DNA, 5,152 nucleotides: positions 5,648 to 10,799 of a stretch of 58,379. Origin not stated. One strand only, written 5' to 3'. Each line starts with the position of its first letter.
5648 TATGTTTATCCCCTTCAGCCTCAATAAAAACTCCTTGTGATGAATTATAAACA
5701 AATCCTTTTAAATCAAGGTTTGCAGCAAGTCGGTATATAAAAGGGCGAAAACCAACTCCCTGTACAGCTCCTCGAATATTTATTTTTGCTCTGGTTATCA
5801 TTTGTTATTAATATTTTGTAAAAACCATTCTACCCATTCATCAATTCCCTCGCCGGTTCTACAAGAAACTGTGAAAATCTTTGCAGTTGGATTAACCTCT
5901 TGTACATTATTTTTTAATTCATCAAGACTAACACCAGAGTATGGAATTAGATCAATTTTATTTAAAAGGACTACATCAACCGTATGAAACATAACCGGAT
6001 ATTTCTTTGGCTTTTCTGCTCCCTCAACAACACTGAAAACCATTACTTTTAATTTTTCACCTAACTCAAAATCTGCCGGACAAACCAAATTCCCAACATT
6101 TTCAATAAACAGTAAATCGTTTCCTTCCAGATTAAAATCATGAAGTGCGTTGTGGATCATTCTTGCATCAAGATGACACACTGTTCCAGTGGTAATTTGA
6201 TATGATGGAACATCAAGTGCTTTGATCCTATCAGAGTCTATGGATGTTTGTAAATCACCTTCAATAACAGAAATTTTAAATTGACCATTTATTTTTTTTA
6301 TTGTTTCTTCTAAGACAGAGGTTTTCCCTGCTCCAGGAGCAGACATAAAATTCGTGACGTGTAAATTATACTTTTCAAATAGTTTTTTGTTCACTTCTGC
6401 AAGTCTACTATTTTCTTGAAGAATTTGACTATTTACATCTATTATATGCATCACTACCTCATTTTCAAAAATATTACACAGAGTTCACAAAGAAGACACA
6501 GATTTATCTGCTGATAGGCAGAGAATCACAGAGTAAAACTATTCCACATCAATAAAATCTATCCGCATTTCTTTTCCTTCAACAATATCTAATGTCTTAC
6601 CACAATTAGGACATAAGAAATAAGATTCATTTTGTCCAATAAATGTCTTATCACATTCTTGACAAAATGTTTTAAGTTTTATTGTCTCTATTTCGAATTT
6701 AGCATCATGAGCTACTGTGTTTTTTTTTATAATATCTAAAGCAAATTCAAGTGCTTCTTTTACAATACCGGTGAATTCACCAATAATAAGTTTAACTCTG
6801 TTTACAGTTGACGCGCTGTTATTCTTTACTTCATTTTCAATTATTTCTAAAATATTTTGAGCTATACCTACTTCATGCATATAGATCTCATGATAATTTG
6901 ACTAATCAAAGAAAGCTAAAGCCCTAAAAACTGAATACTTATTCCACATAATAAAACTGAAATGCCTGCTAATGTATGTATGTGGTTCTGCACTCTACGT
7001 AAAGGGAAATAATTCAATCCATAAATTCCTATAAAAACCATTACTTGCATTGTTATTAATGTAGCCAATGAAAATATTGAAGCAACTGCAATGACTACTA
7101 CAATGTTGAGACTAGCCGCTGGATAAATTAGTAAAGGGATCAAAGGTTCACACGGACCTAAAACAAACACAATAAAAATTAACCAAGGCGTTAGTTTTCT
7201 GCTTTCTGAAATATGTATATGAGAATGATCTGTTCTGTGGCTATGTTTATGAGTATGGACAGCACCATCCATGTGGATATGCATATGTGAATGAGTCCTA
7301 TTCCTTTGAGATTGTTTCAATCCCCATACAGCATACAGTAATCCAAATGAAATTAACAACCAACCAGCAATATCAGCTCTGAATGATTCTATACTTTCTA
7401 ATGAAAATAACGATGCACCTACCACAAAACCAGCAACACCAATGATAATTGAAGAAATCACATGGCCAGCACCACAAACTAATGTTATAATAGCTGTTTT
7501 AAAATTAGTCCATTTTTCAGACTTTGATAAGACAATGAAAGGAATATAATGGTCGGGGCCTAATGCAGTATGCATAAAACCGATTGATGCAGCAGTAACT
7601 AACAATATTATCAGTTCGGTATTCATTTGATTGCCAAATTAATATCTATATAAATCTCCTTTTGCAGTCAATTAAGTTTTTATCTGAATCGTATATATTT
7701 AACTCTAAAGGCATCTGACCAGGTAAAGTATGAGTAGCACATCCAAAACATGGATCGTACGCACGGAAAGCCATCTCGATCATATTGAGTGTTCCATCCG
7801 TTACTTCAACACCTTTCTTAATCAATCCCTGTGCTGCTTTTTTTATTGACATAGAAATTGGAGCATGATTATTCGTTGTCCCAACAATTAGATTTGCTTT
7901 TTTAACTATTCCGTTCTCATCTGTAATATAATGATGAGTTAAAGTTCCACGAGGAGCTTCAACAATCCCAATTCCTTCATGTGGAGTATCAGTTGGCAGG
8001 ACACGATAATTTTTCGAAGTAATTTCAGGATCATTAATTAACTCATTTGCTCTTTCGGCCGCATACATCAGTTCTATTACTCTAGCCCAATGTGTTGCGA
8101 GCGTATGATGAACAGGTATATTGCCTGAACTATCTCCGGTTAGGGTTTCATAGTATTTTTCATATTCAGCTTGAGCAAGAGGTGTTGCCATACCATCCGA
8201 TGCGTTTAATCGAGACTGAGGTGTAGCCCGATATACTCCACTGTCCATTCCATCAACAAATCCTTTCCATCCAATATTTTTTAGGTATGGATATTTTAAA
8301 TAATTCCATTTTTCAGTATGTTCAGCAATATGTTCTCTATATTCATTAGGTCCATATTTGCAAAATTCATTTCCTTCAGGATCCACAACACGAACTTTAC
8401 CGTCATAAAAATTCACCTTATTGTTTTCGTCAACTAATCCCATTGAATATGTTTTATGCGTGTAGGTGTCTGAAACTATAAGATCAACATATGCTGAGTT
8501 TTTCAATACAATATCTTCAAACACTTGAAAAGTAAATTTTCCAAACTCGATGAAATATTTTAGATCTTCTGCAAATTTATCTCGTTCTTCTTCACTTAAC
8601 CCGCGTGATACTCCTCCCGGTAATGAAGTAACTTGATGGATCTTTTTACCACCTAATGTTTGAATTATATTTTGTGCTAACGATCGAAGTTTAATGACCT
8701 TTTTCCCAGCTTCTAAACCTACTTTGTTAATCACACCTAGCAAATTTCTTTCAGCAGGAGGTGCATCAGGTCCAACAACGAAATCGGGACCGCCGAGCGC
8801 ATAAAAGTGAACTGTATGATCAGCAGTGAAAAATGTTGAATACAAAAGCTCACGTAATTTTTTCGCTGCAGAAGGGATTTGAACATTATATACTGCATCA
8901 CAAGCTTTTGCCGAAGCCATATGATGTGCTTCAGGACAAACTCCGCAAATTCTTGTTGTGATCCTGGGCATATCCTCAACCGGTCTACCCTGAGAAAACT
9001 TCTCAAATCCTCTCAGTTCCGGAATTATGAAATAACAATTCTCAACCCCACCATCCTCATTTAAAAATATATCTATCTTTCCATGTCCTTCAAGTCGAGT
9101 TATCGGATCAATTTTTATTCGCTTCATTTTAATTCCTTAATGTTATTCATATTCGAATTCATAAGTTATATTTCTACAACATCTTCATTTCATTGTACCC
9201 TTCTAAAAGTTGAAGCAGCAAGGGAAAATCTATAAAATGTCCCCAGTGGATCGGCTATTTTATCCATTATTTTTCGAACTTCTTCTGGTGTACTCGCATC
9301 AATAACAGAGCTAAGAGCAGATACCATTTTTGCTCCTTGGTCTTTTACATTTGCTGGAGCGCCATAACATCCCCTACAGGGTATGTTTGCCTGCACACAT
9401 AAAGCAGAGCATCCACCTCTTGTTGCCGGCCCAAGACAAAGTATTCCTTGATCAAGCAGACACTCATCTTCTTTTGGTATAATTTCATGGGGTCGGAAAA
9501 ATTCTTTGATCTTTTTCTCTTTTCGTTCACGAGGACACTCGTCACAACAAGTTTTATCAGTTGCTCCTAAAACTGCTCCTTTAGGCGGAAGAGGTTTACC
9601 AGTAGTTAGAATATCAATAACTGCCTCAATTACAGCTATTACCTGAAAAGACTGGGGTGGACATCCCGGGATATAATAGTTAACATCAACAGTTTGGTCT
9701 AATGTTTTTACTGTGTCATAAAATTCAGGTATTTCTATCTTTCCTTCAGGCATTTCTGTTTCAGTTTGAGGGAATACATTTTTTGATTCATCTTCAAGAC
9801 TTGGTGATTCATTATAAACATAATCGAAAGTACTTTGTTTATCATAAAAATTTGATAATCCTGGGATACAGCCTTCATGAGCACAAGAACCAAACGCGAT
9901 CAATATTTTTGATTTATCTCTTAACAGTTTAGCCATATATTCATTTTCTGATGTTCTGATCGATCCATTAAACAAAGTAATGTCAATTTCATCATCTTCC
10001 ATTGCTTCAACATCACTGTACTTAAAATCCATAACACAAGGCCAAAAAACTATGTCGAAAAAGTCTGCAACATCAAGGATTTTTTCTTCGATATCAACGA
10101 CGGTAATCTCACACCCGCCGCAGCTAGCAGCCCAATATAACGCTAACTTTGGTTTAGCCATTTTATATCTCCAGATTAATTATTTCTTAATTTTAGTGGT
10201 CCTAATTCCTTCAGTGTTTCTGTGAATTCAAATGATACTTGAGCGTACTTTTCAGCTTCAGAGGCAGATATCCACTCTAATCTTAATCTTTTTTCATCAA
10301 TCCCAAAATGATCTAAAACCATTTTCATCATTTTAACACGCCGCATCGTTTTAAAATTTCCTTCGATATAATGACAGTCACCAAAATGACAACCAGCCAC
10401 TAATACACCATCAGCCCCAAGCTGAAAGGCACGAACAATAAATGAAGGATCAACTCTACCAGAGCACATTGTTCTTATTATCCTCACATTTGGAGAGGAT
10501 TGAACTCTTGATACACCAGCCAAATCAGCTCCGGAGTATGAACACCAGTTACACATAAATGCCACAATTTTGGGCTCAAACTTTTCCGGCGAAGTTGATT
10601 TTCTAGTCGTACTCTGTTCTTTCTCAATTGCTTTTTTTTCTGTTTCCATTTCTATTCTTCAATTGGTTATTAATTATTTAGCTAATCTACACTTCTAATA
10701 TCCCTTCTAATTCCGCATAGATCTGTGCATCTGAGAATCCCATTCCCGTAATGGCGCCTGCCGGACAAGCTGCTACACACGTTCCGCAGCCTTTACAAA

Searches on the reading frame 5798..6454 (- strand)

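Call 24: search_protein_families(library=pfam, proteins=[window:5798-6454:-], max_evalue=0.00001)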
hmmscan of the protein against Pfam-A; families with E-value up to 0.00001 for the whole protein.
window:5798-6454:- (218 aa): 1 family
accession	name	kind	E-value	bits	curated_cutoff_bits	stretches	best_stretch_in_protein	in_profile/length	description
PF02492.25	cobW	-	3.2e-23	82.7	20.7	1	33-194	2-179/180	CobW/HypB/UreG, nucleotide-binding domain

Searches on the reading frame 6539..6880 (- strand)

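Call 5: search_protein_families(library=ncbifam, proteins=[window:6539-6880:-], max_evalue=0.001)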
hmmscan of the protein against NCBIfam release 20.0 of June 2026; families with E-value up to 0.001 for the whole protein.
window:6539-6880:- (113 aa): 7 families
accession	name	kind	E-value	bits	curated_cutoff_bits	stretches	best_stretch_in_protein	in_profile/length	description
TIGR00100.1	hypA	equivalog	1.7e-28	99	88.1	1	1-113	1-114/116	hydrogenase maturation nickel metallochaperone HypA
NF001976.0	PRK00762.1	equivalog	5.2e-19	68.3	146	1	1-113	1-119/124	hydrogenase maturation nickel metallochaperone HypA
NF001839.0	PRK00564.1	equivalog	3.1e-18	66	112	1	1-110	1-112/117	hydrogenase/urease nickel incorporation protein HypA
NF002979.0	PRK03681.1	subfamily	1.1e-16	61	121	1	1-113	1-114/116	hydrogenase/urease nickel incorporation protein HypA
NF003008.0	PRK03824.1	equivalog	5.3e-14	52.3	125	1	1-80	1-80/135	hydrogenase nickel incorporation protein HypA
NF009046.0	PRK12380.1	subfamily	1.5e-13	51.1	113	1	1-113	1-113/113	hydrogenase/urease nickel incorporation protein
NF011481.0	PRK14890.1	equivalog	0.00061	19.8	61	1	69-96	8-36/61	putative Zn-ribbon RNA-binding protein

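Call 6: search_protein_families(library=pfam, proteins=[window:6539-6880:-], max_evalue=0.001)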
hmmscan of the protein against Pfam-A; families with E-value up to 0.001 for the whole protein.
window:6539-6880:- (113 aa): 2 families
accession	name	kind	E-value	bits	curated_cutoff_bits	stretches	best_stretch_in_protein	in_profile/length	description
PF01155.25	HypA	-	6.3e-32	110.4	28.9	1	1-111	1-111/112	Hydrogenase/urease nickel incorporation, metallochaperone, hypA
PF07754.17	HVO_2753_ZBP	-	0.00031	20.9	33.2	1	73-96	1-25/46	Small zinc finger protein HVO_2753-like, Zn-binding pocket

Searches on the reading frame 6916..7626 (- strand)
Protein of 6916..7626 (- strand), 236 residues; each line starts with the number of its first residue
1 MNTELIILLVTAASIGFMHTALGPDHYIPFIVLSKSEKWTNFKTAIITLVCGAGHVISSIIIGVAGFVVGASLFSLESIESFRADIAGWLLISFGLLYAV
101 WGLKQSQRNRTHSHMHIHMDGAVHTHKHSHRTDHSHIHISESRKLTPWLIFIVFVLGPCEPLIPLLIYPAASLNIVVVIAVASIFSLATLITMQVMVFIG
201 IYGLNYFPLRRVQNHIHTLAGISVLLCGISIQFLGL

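Call 5: search_protein_families(library=ncbifam, proteins=[window:6916-7626:-], max_evalue=0.001)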
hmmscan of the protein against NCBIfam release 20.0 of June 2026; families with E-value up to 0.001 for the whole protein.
window:6916-7626:- (236 aa): 1 family
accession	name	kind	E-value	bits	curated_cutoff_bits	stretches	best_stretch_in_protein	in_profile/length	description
NF007454.0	PRK10019.1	subfamily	0.00035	19.9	195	1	45-141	53-149/283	nickel/cobalt efflux transporter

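Call 6: search_protein_families(library=pfam, proteins=[window:6916-7626:-], max_evalue=0.001)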
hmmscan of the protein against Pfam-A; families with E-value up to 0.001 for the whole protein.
window:6916-7626:- (236 aa): 1 family
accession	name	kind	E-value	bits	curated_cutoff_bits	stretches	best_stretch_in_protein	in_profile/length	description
PF13386.12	DsbD_2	-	9.1e-09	35.9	24.9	1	43-229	30-198/199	Cytochrome C biogenesis protein transmembrane region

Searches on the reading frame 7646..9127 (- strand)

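Call 5: search_protein_families(library=ncbifam, proteins=[window:7646-9127:-], max_evalue=0.001)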
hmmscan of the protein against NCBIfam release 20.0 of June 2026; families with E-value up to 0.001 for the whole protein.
window:7646-9127:- (493 aa): 11 families
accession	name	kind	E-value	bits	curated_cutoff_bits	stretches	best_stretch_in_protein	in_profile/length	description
NF041785.2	VhuA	equivalog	4.6e-121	404.3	800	1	1-437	1-418/418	F420-non-reducing hydrogenase Vhu subunit A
NF033181.1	NiFeSe_hydrog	equivalog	6.1e-56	190.3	600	2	1-130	1-132/507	nickel-dependent hydrogenase large subunit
NF045518.1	H2_NiFeSe_large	exception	2.3e-52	178.4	780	1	3-468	3-482/485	NiFeSe hydrogenase large subunit HysA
NF040828.1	sulfhyd_ShyA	equivalog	1.3e-48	166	700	2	3-224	2-215/415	NAD(P)-dependent hydrogenase/sulfhydrogenase 2 subunit alpha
TIGR03295.1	frhA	equivalog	7.8e-43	147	392.5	2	2-205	3-198/412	coenzyme F420 hydrogenase subunit alpha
NF040832.1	sulfhyd_HydA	equivalog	4.9e-36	124.7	880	1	4-467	5-423/426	NADPH-dependent hydrogenase/sulfhydrogenase 1 subunit alpha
NF007778.0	PRK10467.1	equivalog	1.3e-30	106.3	969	2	2-117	3-117/567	hydrogenase 2 large subunit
NF007550.0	PRK10170.1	equivalog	2.2e-28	99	1101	2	2-119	17-134/597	Ni/Fe-hydrogenase large subunit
NF041786.2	VhuU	equivalog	3.1e-09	36.5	70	1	443-468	4-29/45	F420-non-reducing hydrogenase selenoprotein subunit VhuU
NF004739.1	PRK06075.1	equivalog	7.3e-06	25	360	0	39-96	39-96/384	NADH-quinone oxidoreductase subunit D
TIGR01962.1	NuoD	equivalog_domain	0.0008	18.4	459.35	0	15-106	15-108/386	NADH dehydrogenase (quinone) subunit D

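Call 6: search_protein_families(library=pfam, proteins=[window:7646-9127:-], max_evalue=0.001)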
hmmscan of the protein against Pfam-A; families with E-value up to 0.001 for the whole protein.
window:7646-9127:- (493 aa): 1 family
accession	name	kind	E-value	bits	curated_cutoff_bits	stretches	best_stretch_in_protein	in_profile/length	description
PF00374.24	NiFeSe_Hases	-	7.2e-40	137.8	25.8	2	39-117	1-79/508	Nickel-dependent hydrogenase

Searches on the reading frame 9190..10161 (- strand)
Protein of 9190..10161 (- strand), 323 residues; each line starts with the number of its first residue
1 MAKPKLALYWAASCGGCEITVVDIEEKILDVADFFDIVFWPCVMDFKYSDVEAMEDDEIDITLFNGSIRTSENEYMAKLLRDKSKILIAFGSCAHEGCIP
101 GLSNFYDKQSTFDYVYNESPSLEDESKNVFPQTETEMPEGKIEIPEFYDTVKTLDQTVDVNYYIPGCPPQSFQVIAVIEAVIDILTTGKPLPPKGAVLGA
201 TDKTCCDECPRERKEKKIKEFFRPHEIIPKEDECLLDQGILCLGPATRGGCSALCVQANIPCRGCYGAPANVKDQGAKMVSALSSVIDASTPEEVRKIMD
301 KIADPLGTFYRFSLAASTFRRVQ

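Call 5: search_protein_families(library=ncbifam, proteins=[window:9190-10161:-], max_evalue=0.001)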
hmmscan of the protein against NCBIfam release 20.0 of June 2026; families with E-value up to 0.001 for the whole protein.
window:9190-10161:- (323 aa): 8 families
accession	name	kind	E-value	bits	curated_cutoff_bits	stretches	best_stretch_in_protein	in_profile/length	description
NF045875.1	F420_non_VhuG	exception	2.2e-62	210.9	450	1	3-317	4-279/286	F420-non-reducing hydrogenase subunit VhuG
NF040831.1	sulfhyd_ShyD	equivalog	5.8e-22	78.5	460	2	5-121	2-112/240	NAD(P)-dependent hydrogenase/sulfhydrogenase 2 subunit delta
NF040836.1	sulfhyd_HydD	equivalog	5.2e-20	71.7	500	2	3-175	5-147/261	NADPH-dependent hydrogenase/sulfhydrogenase 1 subunit delta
TIGR03294.1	FrhG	equivalog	2.6e-13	50.2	245.5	1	8-103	6-97/228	coenzyme F420 hydrogenase subunit gamma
NF005012.1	PRK06411.1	subfamily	7.4e-06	25.6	116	1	147-179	120-152/166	NADH-quinone oxidoreductase subunit NuoB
TIGR01957.1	nuoB_fam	subfamily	9.5e-06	25.6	142.7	1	147-176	104-133/145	NADH-quinone oxidoreductase subunit B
NF011392.0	PRK14817.1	equivalog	2.6e-05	24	271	1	147-178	122-153/182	NADH-quinone oxidoreductase subunit B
NF011395.0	PRK14820.1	equivalog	0.00041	20.2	263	0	146-184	118-156/180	NADH-quinone oxidoreductase subunit B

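Call 6: search_protein_families(library=pfam, proteins=[window:9190-10161:-], max_evalue=0.001)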
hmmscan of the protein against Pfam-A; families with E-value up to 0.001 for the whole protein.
window:9190-10161:- (323 aa): 1 family
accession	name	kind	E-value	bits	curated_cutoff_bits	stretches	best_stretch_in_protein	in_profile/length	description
PF01058.29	Oxidored_q6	-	7.4e-24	84.3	27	1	14-180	1-127/128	NADH ubiquinone oxidoreductase, 20 Kd subunit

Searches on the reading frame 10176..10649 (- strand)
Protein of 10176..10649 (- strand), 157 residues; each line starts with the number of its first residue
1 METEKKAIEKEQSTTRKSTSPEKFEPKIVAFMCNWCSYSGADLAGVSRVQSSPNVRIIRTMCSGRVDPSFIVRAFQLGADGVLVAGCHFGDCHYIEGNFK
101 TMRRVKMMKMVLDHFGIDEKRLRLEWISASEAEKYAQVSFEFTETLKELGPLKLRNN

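Call 5: search_protein_families(library=ncbifam, proteins=[window:10176-10649:-], max_evalue=0.001)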
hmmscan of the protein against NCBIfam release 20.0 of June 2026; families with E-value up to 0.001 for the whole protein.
window:10176-10649:- (157 aa): 3 families
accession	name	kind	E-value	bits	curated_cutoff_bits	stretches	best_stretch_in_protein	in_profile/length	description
NF040770.1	hetero_SS_HdrA2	exception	3.4e-57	194.1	1100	1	15-152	637-774/777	CoB-CoM heterodisulfide reductase HdrA2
NF045873.1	F420_non_VhuD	exception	1.2e-41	141.9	215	1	25-154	1-130/132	F420-non-reducing hydrogenase iron-sulfur subunit VhuD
NF041891.1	hdrA_Methbact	equivalog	2.2e-10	39.4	1300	1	24-147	642-759/762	ferredoxin:CoB-CoM heterodisulfide reductase subunit HdrA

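Call 6: search_protein_families(library=pfam, proteins=[window:10176-10649:-], max_evalue=0.001)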
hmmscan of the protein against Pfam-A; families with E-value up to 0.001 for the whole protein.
window:10176-10649:- (157 aa): 1 family
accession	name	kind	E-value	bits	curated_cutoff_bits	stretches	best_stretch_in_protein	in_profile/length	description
PF02662.21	FlpD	-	3.5e-53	179.2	22.3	1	28-150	1-123/123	Methyl-viologen-reducing hydrogenase, delta subunit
